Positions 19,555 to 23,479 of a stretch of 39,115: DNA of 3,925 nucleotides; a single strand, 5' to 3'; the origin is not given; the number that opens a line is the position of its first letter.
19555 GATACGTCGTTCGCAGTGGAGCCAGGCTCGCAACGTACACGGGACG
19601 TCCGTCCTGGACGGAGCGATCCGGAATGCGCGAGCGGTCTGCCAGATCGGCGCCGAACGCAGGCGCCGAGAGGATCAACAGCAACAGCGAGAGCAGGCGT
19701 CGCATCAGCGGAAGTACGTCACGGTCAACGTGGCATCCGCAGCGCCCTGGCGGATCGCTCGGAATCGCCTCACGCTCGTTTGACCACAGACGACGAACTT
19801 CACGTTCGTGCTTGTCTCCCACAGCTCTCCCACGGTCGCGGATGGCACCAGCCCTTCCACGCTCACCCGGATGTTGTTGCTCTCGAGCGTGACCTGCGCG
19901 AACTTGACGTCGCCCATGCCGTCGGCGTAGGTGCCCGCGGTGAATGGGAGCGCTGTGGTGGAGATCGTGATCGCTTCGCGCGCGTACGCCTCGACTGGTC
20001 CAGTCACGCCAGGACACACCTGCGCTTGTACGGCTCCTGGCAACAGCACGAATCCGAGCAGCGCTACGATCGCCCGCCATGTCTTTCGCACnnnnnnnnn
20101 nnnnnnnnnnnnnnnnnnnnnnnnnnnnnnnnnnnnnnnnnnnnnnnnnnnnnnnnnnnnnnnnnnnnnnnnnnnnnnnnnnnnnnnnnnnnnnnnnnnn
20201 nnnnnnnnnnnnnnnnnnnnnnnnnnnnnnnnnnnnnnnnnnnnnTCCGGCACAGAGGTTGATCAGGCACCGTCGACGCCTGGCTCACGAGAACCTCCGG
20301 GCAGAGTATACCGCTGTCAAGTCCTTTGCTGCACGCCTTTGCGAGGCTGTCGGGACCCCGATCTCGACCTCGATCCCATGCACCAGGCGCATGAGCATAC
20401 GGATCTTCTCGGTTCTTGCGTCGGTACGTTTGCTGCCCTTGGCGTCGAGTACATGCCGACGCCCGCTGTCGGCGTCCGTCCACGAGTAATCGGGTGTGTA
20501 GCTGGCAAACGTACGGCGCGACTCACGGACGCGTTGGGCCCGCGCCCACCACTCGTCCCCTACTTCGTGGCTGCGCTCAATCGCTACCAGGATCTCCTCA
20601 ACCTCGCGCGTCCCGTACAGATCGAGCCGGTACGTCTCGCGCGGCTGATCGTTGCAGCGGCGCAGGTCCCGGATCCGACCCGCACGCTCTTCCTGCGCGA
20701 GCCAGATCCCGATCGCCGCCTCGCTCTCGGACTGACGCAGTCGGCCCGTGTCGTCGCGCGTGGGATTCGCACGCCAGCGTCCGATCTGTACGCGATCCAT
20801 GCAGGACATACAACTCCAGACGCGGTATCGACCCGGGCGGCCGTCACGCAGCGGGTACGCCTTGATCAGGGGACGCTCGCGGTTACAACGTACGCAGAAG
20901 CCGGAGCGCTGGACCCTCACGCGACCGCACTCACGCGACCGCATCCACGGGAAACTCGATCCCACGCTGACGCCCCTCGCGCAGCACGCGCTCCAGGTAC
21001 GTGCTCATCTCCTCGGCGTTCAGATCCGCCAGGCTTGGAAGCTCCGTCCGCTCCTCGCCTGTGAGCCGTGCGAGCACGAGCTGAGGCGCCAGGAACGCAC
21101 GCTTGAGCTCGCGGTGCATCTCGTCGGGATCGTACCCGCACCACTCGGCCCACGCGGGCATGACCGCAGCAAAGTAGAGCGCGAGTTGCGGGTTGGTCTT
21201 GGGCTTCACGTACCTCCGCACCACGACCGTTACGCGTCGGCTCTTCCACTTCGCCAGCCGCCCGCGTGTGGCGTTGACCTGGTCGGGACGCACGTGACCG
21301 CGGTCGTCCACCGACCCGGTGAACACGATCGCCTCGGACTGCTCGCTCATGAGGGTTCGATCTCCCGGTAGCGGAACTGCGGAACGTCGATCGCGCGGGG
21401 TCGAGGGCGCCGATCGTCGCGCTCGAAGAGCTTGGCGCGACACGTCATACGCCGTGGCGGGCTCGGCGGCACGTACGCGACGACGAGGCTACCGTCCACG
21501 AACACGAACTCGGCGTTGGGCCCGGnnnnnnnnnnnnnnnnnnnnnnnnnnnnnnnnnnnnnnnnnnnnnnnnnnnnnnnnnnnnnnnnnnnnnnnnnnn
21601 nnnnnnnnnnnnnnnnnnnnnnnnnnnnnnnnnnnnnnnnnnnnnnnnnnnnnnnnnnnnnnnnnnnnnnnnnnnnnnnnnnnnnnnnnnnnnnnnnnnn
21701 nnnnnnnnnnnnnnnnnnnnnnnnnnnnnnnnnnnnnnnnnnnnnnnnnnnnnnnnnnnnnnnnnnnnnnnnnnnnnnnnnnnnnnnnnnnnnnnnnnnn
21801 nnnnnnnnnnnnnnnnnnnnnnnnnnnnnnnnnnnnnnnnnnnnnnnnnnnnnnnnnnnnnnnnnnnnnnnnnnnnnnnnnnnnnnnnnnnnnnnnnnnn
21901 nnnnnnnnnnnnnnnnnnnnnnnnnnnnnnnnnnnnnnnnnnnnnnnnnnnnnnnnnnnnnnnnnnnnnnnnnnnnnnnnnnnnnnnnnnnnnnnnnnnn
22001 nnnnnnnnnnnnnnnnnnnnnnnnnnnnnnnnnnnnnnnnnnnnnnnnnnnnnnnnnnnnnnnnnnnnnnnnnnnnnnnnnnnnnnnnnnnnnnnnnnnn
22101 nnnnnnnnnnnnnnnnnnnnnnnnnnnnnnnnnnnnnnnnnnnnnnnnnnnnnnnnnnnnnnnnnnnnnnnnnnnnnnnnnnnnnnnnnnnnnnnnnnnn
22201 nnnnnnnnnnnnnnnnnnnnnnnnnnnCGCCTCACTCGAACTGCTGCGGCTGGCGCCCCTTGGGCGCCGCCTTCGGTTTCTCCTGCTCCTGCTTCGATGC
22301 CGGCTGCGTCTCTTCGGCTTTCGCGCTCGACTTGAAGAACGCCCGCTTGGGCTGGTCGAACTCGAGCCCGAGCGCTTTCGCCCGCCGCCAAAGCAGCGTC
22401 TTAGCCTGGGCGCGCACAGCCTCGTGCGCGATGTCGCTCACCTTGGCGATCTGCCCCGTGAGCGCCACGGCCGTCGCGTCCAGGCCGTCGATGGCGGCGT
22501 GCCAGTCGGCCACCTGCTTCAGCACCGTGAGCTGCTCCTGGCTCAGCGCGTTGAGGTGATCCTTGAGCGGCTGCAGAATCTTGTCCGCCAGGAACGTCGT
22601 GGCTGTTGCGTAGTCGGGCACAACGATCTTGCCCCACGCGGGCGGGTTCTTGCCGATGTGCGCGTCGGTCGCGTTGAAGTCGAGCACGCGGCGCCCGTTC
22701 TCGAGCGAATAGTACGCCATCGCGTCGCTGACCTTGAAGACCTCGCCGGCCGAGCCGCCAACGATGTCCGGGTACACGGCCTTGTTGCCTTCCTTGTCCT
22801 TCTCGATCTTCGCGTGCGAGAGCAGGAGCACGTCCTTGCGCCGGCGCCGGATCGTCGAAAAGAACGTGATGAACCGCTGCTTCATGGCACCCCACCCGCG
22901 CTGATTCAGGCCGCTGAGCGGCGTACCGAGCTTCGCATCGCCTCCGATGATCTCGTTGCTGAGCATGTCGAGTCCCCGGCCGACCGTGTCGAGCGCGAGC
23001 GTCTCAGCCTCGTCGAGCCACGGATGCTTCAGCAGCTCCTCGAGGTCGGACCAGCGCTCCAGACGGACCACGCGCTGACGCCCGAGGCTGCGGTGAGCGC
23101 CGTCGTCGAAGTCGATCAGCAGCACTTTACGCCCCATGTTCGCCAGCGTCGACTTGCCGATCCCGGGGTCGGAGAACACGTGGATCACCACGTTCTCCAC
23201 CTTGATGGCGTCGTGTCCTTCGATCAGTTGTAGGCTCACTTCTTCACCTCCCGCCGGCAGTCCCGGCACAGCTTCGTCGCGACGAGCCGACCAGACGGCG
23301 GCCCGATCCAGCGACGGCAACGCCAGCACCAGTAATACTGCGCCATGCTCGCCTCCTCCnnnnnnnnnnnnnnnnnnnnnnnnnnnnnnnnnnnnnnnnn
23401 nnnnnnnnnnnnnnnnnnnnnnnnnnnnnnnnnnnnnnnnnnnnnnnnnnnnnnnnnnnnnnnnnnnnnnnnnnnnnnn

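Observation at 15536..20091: Five consecutive genes all encode exported proteins: fibre-like, tail-collar/HxH, small secreted, and a subtilase lipoprotein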

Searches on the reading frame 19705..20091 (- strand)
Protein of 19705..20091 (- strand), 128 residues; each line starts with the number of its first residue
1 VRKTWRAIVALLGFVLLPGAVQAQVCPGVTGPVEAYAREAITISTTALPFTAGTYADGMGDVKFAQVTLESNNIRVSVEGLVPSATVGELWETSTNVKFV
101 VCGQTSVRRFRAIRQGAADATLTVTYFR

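Call 6: search_protein_families(library=pfam, proteins=[window:19705-20091:-], max_evalue=0.01)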
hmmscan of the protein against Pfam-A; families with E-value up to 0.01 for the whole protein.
window:19705-20091:- (128 aa): 0 families

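Call 7: search_protein_families(library=phrogs, proteins=[window:19705-20091:-], max_evalue=0.01)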
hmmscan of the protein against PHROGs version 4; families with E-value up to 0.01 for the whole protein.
window:19705-20091:- (128 aa): 0 families

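Call 56: search_protein_families(library=ncbifam, proteins=[window:19705-20091:-], max_evalue=0.05)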
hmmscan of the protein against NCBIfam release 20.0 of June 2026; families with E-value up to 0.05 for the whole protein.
window:19705-20091:- (128 aa): 1 family
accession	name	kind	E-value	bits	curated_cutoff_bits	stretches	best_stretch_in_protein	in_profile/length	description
NF040680.1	chromo_anti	equivalog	0.0092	15.8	86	1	70-125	35-90/133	enediyne antibiotic chromoprotein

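Call 57: search_protein_families(library=padloc, proteins=[window:19705-20091:-], max_evalue=0.01)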
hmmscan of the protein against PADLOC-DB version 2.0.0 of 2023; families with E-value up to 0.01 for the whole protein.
window:19705-20091:- (128 aa): 0 families

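Call 59: find_homologous_proteins(query=window:19705-20091:-, max_evalue=0.001)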
Query window:19705-20091:- (128 aa): 6 proteins with E <= 0.001 among 86 candidates.
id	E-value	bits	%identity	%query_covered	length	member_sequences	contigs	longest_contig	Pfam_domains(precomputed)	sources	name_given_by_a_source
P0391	1.8e-75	268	98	100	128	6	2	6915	-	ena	-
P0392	3.2e-43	164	70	82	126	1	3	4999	-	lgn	-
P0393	6.9e-42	160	69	85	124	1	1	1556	-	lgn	-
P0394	8.3e-21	92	49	95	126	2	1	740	-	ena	-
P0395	1.2e-12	66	42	96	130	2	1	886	-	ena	-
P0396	3.8e-12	64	43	80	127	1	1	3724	-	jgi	jgi:hypothetical protein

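Call 82: find_encoding_contigs(protein=P0392, flank=8000, max_places=2)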
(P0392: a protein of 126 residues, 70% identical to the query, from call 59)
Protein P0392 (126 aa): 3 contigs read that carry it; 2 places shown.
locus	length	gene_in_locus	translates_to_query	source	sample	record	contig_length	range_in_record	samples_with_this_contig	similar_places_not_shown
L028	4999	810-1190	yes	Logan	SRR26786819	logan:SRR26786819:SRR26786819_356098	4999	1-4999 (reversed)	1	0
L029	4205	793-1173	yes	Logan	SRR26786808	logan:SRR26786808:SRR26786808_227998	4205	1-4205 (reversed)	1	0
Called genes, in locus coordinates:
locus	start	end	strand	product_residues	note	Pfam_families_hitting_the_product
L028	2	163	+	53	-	?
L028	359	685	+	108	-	-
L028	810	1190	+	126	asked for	-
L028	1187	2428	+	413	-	-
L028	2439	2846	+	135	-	-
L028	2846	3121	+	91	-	-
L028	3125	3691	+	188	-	PF03592:Terminase_2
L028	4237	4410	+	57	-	-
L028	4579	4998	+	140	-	?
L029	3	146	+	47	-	?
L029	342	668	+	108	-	-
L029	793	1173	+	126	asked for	-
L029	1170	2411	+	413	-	-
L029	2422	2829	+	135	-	-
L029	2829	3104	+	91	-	-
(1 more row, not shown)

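Call 86: search_protein_families(library=pfam, alignment_id=A5, max_evalue=1)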
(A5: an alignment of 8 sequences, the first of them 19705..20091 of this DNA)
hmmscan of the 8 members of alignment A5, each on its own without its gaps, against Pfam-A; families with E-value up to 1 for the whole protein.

A. member 1, window:19705-20091:- (128 aa): 0 families

B. families by the number of members that match (of 8 scanned): 2 families
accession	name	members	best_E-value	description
PF13290.12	CHB_HEX_C_1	1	1.9e-06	Chitobiase/beta-hexosaminidase C-terminal domain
PF13287.12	Fn3_assoc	1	0.00039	Fn3 associated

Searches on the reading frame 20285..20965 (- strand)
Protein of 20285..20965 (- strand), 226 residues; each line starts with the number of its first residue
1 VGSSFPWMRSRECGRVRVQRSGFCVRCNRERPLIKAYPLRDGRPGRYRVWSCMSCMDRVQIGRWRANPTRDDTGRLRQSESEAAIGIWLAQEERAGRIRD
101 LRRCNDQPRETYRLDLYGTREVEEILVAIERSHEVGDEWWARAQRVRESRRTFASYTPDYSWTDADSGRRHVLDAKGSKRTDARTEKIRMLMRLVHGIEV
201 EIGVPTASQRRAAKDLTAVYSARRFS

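Call 10: search_protein_families(library=phrogs, proteins=[window:20285-20965:-], max_evalue=0.001)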
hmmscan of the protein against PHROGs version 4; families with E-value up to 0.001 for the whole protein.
window:20285-20965:- (226 aa): 2 families
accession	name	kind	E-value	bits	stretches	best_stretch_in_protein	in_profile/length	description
phrog_190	-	DNA, RNA and nucleotide metabolism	0.00012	22.5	1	155-207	236-285/338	Holliday junction resolvase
phrog_32087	-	unknown function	0.00049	21.3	1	145-200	6-64/67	-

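Call 97: search_protein_families(library=pfam, proteins=[window:20285-20965:-], max_evalue=0.01)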
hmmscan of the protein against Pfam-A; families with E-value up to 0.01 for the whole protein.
window:20285-20965:- (226 aa): 0 families

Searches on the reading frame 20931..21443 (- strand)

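Call 10: search_protein_families(library=phrogs, proteins=[window:20931-21443:-], max_evalue=0.001)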
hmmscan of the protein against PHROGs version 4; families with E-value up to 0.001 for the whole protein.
window:20931-21443:- (170 aa): 1 family
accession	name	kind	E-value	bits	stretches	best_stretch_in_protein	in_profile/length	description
phrog_72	-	DNA, RNA and nucleotide metabolism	9.7e-09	36.5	1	67-166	37-144/161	NinB/ Orf homologous recombination mediator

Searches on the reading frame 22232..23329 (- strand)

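Call 10: search_protein_families(library=phrogs, proteins=[window:22232-23329:-], max_evalue=0.001)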
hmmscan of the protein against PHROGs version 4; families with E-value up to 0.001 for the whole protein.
window:22232-23329:- (365 aa): 2 families
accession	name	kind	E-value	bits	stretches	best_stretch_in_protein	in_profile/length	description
phrog_124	-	DNA, RNA and nucleotide metabolism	2.1e-29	104.1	1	34-344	30-343/382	Sak4-like ssDNA annealing protein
phrog_14754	-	unknown function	2.5e-12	47.7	1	33-123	3-94/98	-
